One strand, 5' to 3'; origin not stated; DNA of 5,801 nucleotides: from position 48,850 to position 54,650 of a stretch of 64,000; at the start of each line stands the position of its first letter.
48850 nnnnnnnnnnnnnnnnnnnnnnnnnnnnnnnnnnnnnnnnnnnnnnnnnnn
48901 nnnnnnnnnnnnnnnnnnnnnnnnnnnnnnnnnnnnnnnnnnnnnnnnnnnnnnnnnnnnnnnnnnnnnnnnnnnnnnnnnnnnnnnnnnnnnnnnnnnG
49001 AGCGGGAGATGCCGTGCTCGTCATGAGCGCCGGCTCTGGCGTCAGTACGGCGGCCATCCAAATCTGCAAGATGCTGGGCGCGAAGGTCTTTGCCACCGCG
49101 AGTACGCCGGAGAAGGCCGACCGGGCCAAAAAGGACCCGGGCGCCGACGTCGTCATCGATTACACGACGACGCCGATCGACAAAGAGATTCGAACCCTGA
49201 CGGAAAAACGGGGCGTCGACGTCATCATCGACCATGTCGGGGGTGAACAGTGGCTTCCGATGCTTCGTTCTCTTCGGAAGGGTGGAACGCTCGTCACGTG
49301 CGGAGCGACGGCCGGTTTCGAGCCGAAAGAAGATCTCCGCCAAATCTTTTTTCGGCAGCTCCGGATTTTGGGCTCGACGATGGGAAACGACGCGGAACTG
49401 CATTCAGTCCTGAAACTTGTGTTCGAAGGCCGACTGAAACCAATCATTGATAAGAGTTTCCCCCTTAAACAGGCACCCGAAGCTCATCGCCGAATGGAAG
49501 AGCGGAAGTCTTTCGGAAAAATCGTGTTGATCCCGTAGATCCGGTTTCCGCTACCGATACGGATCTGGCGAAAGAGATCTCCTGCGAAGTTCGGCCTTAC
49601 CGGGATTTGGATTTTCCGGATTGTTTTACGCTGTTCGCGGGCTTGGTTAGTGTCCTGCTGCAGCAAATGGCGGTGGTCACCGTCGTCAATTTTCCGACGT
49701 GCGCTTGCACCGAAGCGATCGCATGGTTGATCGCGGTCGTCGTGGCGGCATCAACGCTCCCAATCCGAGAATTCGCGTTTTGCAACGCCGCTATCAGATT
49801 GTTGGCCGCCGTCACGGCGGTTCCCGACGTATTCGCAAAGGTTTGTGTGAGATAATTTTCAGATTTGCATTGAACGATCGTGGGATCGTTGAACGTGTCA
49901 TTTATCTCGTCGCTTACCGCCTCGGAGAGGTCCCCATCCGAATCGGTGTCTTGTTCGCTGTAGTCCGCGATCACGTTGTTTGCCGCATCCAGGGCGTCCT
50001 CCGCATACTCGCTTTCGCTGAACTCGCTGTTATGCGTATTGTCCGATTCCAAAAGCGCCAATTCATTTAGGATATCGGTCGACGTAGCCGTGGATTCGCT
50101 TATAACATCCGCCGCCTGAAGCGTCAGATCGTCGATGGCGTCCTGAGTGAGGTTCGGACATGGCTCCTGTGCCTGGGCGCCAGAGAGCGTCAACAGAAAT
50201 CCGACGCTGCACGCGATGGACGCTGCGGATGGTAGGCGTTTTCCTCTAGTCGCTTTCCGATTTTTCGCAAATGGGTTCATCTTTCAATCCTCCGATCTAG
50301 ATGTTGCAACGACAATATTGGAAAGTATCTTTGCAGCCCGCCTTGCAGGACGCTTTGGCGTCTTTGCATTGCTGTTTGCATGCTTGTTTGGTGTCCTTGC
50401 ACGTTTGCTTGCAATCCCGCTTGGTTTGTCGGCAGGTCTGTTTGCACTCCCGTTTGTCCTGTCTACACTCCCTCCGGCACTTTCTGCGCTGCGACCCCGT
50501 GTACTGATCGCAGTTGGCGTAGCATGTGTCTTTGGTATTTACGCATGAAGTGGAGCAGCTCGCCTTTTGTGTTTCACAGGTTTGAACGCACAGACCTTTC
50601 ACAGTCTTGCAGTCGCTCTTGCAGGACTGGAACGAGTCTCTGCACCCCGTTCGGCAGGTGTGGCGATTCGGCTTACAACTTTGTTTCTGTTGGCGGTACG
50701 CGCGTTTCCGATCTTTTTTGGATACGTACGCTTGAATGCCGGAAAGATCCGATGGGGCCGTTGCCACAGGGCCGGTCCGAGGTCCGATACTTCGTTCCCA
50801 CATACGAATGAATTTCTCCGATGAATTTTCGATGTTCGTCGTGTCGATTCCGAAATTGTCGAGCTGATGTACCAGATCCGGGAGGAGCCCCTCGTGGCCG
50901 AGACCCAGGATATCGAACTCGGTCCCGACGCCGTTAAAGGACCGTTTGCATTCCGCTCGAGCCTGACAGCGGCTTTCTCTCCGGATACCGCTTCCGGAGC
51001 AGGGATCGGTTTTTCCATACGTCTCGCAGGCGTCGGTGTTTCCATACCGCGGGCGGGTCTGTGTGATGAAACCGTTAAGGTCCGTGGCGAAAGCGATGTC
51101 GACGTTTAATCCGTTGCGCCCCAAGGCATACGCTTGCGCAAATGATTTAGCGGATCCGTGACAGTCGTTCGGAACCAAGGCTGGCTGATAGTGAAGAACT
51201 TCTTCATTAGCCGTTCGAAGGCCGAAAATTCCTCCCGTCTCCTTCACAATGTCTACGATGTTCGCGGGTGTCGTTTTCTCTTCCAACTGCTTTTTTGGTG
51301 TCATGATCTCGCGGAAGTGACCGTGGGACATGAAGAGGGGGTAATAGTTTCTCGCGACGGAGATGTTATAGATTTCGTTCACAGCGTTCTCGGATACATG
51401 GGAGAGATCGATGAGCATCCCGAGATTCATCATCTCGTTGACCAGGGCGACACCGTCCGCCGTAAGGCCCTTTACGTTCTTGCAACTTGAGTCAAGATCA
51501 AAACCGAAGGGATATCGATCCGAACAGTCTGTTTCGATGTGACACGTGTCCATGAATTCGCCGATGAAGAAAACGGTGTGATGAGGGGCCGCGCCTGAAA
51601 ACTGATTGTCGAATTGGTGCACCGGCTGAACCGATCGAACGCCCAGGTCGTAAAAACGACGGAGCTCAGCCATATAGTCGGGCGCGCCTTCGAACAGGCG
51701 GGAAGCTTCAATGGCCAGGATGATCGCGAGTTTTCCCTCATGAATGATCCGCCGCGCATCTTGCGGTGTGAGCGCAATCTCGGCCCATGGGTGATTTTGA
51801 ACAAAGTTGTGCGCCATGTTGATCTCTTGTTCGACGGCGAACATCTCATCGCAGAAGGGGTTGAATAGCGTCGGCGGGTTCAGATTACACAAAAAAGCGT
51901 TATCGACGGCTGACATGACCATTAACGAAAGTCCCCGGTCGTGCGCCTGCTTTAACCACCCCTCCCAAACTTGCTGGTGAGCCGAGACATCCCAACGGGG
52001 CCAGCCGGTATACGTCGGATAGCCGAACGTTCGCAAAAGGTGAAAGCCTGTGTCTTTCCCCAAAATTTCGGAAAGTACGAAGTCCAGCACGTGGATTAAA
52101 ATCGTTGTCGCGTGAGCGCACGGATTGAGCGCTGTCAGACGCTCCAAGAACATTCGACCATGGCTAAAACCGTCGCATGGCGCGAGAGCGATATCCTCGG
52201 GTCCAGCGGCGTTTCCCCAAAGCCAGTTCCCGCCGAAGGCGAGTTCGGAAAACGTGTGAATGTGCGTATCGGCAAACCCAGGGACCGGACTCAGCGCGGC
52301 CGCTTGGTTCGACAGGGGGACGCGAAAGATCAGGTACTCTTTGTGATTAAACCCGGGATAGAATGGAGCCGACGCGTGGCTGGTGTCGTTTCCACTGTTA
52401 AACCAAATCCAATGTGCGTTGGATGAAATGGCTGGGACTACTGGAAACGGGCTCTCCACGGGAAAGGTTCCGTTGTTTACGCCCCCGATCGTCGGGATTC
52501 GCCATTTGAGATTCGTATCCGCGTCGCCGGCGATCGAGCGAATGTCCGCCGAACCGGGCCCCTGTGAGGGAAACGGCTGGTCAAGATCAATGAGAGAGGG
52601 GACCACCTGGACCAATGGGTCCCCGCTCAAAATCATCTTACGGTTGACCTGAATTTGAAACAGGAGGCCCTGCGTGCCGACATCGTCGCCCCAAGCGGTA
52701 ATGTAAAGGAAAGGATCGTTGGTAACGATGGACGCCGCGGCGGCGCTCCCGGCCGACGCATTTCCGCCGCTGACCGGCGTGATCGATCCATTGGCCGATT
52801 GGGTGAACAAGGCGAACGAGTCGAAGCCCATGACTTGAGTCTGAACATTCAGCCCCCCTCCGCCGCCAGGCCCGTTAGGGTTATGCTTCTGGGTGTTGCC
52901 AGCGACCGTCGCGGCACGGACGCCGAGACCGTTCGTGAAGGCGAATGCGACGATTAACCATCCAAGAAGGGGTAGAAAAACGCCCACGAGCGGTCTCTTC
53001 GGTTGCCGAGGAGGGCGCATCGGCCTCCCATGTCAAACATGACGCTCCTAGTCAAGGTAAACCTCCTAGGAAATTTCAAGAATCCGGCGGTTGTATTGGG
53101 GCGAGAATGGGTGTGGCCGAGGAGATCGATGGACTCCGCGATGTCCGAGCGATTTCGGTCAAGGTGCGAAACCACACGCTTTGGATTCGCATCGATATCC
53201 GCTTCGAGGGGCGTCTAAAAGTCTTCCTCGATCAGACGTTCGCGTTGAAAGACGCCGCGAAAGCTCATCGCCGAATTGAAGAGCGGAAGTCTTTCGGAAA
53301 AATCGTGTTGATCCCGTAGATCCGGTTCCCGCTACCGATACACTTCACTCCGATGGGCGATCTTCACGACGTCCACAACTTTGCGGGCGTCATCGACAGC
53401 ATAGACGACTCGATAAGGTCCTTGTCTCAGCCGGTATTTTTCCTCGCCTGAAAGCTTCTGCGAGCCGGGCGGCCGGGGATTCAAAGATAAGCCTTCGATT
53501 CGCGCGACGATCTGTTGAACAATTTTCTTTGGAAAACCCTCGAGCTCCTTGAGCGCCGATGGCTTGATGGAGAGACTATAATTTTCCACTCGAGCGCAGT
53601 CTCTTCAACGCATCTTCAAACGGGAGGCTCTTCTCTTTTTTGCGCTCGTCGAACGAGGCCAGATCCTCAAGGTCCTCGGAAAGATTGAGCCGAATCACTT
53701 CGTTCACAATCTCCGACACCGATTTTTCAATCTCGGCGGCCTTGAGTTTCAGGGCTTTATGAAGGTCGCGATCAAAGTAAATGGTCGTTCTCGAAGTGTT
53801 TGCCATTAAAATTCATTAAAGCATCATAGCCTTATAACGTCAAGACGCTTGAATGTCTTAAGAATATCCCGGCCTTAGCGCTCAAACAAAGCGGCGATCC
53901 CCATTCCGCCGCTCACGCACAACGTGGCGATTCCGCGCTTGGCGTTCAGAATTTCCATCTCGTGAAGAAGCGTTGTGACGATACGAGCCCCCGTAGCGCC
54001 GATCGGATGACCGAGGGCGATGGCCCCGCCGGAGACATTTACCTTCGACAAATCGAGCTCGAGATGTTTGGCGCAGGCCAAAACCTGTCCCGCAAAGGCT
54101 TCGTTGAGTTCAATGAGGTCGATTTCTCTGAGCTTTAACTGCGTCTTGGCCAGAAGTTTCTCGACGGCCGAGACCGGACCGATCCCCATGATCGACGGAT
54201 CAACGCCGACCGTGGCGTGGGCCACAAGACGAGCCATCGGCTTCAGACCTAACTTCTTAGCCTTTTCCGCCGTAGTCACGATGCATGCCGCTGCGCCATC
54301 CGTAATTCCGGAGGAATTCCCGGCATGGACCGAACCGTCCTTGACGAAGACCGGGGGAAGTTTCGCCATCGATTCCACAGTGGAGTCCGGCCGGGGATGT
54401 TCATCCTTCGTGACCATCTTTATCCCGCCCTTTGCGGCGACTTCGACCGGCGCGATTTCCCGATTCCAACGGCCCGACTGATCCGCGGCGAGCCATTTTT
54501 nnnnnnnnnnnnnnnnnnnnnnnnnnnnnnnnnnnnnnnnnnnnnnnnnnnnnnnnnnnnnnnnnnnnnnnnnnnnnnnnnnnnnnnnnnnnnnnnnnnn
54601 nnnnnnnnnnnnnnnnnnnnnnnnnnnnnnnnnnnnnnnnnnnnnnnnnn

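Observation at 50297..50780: C-terminal Cys/Lys ladder with strict 11-residue periodicity in a 907-aa secreted protein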

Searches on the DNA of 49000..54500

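Call 79: search_rna_families(source=window, start=49000, end=54500, threshold=gathering)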
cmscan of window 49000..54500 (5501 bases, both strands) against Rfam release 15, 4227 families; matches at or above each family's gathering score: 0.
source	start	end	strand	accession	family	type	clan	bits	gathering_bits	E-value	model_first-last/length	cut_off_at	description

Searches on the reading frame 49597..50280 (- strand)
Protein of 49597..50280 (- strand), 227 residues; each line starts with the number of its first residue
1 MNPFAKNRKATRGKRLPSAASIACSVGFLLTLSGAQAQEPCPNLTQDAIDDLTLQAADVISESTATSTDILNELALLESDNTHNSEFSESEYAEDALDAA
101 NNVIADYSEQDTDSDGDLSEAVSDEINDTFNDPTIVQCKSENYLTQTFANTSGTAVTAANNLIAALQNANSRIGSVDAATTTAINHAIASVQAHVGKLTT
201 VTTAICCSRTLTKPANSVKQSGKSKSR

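Call 11: search_protein_families(library=pfam, proteins=[window:49597-50280:-], max_evalue=10)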
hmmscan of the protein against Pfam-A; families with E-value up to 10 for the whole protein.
window:49597-50280:- (227 aa): 5 families
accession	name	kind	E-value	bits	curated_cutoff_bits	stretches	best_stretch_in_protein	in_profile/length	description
PF11859.13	DUF3379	-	0.007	16.1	33.2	2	7-58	72-121/232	Protein of unknown function (DUF3379)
PF14842.11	FliG_N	-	0.014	16.4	25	1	28-100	11-82/104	FliG N-terminal domain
PF20400.3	BAR_4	-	0.092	12.9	27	1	137-198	117-179/192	BAR-like domain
PF21660.3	MCP_C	-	0.12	12.8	27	1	140-190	110-161/163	Filamentous archaeal viruses coat protein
PF19199.5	Phage_coatGP8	-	0.64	10.7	24.6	1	20-61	3-43/69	Phage major coat protein, Gp8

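Call 31: search_protein_families(library=ncbifam, proteins=[window:49597-50280:-], max_evalue=10)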
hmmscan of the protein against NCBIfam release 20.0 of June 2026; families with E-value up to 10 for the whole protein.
window:49597-50280:- (227 aa): 0 families

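Call 70: find_homologous_proteins(query=window:49597-50280:-, max_evalue=0.01)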
Query window:49597-50280:- (227 aa): 1 proteins with E <= 0.01 among 1379 candidates.
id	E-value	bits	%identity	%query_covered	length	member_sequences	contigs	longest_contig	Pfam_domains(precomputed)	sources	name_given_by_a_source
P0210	5.9e-136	468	100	100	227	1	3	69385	-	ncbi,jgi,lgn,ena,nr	ncbi:MAG TPA: hypothetical protein VI895_12145 [Bdellovibrionota bacterium]|nr:hypothetical protein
